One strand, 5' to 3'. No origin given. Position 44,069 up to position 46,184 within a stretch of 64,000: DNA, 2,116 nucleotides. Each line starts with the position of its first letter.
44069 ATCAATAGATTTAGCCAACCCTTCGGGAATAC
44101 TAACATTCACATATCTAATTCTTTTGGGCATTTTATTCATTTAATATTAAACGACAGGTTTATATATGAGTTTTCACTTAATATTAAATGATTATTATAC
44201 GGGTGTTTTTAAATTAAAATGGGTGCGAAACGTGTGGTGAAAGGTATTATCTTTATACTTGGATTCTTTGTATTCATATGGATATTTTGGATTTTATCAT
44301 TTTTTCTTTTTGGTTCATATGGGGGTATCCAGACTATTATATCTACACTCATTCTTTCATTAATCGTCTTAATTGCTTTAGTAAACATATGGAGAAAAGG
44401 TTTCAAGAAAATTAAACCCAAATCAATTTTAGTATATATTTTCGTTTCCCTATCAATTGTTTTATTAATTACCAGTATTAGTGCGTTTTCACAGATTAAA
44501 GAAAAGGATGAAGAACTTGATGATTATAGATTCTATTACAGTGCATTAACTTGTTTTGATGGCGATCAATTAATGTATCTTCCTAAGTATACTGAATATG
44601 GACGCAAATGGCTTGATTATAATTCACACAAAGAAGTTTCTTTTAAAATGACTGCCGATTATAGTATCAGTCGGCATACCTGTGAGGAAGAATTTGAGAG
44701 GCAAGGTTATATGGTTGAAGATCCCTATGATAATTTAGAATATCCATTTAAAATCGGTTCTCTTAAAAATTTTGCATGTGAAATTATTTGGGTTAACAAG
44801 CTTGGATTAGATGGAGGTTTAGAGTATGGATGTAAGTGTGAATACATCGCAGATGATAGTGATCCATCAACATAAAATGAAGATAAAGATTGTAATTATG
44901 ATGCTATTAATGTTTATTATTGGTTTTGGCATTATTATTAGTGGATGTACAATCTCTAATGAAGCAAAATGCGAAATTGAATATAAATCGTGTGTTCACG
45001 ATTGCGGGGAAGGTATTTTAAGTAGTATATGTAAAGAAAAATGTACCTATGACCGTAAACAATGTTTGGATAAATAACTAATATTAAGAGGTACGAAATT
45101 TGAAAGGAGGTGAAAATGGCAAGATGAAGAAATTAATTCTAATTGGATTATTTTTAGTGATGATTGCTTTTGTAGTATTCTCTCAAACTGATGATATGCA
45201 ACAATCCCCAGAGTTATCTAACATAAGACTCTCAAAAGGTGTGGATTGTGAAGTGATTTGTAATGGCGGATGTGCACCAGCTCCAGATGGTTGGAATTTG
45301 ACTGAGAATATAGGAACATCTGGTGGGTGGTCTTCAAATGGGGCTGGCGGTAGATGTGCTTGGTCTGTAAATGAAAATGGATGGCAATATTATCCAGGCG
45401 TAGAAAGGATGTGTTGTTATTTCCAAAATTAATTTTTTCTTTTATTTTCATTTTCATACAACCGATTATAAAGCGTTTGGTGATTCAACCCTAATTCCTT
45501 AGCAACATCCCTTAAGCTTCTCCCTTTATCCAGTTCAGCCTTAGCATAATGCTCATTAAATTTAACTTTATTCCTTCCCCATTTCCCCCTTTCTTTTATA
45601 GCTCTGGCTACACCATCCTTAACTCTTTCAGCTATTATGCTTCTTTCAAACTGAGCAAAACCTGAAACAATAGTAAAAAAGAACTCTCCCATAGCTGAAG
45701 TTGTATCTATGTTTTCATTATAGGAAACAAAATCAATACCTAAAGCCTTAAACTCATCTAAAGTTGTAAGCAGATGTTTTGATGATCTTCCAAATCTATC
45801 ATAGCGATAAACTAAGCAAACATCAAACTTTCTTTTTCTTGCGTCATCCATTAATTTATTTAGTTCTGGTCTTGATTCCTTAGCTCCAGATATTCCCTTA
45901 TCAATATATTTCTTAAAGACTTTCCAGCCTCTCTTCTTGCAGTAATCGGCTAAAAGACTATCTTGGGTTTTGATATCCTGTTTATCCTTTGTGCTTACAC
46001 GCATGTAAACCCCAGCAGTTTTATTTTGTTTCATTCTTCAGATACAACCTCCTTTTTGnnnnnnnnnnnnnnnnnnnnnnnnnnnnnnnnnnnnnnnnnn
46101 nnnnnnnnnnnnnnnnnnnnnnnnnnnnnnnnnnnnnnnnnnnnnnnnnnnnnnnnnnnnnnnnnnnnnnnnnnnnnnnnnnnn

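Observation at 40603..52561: ~11.9 kb integrative element bounded by 14-bp direct repeats and inserted in the 3' end of the RNase P RNA gene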

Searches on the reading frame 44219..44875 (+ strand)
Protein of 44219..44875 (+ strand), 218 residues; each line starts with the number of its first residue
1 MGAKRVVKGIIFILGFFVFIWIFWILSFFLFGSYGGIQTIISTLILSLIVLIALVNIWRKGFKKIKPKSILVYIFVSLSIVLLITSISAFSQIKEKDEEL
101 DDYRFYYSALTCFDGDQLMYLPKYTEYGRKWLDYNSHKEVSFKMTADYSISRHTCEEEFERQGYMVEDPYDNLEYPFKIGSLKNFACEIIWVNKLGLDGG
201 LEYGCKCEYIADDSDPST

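Call 10: search_protein_families(library=pfam, max_evalue=0.01, proteins=[window:44219-44875:+])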
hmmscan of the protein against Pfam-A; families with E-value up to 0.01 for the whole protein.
window:44219-44875:+ (218 aa): 0 families

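Call 59: search_protein_families(library=phrogs, max_evalue=0.001, proteins=[window:44219-44875:+])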
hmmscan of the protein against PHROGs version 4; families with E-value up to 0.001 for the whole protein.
window:44219-44875:+ (218 aa): 0 families

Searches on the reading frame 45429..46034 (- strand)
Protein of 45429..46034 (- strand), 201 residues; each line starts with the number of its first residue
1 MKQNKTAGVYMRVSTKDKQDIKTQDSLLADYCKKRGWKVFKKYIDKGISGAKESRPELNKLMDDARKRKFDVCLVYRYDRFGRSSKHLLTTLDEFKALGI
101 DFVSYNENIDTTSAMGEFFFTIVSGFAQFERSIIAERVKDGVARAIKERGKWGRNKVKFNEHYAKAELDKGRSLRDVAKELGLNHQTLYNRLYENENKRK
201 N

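Call 10: search_protein_families(library=pfam, max_evalue=0.01, proteins=[window:45429-46034:-])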
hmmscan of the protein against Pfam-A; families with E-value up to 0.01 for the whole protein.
window:45429-46034:- (201 aa): 5 families
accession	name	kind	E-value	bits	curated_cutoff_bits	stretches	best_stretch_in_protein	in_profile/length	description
PF00239.26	Resolvase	-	4.1e-45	153.9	23.3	1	9-148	3-142/145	Resolvase, N terminal domain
PF01527.26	HTH_Tnp_1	-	0.0026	18.4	24.1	1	163-190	15-42/75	Transposase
PF18024.7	HTH_50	-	0.0028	17.7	27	0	170-192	22-44/50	Helix-turn-helix domain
PF13936.12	HTH_38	-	0.0035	17.5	27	0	168-190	17-39/44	Helix-turn-helix domain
PF13556.12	HTH_30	-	0.0055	16.9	27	0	168-192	9-33/59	PucR C-terminal helix-turn-helix domain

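Call 74: search_protein_families(library=ncbifam, max_evalue=0.001, proteins=[window:45429-46034:-])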
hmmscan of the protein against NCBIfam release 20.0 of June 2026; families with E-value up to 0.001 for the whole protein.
window:45429-46034:- (201 aa): 7 families
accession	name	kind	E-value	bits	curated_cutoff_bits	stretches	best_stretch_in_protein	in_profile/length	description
NF047343.1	SCCmet_CcrB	equivalog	1.3e-28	100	900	1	3-148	5-154/542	cassette chromosome recombinase CcrB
NF041201.1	recomb_XisF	equivalog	3.7e-21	75.6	375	1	10-147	4-138/465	fdxN element excision recombinase XisF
NF047347.1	SCCmet_CcrC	equivalog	5.8e-20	71.3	900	1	6-142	4-146/558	cassette chromosome recombinase CcrC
NF009949.0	PRK13413.1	equivalog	2.7e-14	53.3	272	1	10-197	5-198/203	master DNA invertase Mpi family serine-type recombinase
NF033518.0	transpos_IS607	equivalog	2.4e-13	50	110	1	3-126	52-174/187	IS607 family transposase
NF047344.1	SCCmet_CcrA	equivalog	3e-13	49.7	700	1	7-165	4-161/442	cassette chromosome recombinase CcrA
NF049883.1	resolv_YneB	equivalog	2.9e-10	39.9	175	1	9-155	4-152/211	YneB family resolvase-like protein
